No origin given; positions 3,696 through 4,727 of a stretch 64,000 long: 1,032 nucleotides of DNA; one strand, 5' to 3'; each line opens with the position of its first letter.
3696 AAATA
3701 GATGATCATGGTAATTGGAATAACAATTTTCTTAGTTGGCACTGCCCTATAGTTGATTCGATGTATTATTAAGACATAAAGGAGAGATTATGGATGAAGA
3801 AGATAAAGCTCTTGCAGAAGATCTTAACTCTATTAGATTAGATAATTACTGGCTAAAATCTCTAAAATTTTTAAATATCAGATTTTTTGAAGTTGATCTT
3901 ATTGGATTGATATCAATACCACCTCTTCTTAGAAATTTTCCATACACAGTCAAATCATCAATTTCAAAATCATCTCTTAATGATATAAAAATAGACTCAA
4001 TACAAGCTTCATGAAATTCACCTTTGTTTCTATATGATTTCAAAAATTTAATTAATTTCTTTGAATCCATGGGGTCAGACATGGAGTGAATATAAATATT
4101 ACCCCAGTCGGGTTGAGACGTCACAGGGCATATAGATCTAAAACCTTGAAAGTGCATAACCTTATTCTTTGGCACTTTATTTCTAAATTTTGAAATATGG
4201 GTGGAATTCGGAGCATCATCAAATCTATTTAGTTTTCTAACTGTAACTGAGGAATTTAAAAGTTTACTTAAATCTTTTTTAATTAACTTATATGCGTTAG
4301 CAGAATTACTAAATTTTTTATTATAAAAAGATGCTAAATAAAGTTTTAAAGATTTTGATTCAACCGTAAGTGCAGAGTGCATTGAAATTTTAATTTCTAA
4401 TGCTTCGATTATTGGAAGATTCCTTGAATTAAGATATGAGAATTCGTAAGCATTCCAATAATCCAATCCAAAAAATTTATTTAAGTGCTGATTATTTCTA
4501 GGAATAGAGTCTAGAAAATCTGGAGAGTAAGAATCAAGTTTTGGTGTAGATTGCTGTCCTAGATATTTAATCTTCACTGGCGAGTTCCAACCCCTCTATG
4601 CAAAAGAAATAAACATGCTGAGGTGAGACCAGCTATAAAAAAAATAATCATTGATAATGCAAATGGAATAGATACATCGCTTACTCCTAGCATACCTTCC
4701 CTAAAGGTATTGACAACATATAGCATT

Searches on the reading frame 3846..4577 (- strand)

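Call 50: search_protein_families(library=pfam, proteins=[window:3846-4577:-], max_evalue=0.001)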
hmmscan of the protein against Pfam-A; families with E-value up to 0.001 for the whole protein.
window:3846-4577:- (243 aa): 2 families
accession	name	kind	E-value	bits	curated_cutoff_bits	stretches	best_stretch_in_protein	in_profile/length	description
PF14819.11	QueF_N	-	7.9e-24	84.6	25.6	1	15-114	3-110/111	Nitrile reductase, 7-cyano-7-deazaguanine-reductase N-term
PF14489.11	QueF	-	6.7e-22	78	27.3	2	156-231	1-78/81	QueF-like protein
